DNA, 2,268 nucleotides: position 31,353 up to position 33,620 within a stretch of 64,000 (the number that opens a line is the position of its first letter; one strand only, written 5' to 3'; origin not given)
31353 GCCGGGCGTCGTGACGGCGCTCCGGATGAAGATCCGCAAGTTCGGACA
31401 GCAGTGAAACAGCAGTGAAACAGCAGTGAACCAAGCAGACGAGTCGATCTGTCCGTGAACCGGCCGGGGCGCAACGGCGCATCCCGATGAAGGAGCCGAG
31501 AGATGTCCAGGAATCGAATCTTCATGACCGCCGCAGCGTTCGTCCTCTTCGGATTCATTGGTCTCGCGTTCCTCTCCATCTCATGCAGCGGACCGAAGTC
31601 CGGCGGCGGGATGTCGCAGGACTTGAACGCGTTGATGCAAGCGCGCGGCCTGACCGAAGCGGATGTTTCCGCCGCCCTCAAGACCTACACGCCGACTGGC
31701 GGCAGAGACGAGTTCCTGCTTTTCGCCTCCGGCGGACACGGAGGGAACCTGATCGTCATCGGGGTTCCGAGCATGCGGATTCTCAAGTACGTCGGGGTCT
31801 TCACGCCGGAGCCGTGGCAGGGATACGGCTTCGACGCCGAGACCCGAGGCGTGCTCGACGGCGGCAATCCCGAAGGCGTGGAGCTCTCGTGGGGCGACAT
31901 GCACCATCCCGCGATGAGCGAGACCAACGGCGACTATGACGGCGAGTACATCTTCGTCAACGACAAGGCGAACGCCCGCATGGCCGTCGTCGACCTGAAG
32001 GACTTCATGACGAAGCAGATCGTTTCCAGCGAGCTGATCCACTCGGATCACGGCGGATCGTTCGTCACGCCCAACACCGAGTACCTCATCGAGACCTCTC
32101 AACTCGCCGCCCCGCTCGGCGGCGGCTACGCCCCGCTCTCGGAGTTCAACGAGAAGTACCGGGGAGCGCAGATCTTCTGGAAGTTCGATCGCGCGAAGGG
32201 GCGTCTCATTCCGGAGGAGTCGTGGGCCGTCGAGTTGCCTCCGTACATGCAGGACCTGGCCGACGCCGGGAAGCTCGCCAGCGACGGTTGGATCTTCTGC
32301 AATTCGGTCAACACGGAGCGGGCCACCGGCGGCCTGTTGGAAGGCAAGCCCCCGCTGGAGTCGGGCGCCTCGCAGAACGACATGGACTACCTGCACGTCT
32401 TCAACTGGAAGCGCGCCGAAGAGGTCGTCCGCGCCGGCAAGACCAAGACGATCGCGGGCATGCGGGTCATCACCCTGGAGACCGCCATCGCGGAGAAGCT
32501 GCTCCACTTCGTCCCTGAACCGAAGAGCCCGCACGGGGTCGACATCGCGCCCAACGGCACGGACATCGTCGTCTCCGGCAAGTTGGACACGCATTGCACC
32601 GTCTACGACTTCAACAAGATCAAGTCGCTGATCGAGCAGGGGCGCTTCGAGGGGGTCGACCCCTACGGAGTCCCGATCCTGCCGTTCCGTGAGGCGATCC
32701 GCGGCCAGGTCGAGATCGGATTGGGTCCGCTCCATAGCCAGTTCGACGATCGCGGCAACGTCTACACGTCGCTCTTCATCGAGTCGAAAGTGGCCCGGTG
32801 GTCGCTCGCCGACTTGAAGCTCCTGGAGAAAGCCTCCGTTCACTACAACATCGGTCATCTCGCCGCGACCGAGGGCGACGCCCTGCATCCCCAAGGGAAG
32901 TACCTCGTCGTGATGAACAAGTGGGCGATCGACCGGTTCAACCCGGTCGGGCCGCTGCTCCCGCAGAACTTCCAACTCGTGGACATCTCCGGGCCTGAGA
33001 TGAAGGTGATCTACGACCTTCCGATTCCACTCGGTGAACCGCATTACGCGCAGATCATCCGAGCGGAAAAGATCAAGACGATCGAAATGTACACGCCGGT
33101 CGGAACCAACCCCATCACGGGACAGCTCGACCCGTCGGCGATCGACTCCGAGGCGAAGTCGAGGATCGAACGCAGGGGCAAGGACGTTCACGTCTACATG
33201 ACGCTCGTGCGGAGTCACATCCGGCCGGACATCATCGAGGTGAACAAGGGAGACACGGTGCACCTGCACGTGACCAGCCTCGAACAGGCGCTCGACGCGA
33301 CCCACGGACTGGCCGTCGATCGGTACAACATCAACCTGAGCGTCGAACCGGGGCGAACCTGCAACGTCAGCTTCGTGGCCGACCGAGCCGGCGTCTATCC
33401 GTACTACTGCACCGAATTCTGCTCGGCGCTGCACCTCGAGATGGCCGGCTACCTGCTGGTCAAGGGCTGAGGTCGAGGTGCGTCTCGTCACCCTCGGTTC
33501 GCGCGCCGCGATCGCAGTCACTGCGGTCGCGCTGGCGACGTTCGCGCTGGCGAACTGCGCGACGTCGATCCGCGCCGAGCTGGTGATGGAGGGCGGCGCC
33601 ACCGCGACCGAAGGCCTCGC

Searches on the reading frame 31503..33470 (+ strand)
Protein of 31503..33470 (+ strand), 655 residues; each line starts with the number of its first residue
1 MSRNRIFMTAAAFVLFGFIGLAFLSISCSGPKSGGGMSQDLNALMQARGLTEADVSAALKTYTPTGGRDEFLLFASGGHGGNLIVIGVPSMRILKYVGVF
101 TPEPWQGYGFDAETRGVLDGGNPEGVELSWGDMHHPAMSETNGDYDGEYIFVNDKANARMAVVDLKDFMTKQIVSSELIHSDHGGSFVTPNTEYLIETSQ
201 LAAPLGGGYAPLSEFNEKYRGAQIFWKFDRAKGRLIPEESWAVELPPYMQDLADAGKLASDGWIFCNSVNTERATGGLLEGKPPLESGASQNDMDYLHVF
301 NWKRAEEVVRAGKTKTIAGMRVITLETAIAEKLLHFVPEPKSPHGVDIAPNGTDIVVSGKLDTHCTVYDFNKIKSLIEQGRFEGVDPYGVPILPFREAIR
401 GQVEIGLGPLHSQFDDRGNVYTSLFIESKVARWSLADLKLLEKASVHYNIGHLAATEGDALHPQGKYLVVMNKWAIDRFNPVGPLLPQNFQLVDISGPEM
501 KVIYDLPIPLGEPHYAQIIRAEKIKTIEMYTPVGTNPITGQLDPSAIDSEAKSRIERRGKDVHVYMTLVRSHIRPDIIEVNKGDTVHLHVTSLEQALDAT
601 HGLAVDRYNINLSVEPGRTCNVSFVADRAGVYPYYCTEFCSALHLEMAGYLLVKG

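Call 25: search_protein_families(library=pfam, proteins=[window:31503-33470:+], max_evalue=0.001)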
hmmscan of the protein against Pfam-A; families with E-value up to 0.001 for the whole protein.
window:31503-33470:+ (655 aa): 3 families
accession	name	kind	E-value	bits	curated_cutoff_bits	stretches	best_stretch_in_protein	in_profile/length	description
PF18764.7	nos_propeller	-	7.1e-29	100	30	1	443-514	1-71/71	Nitrous oxide reductase propeller repeat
PF00116.26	COX2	-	3.2e-06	27.5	22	1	589-647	55-113/120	Cytochrome C oxidase subunit II, periplasmic domain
PF13473.12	Cupredoxin_1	-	0.00042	20.7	27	1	562-639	21-94/104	Cupredoxin-like domain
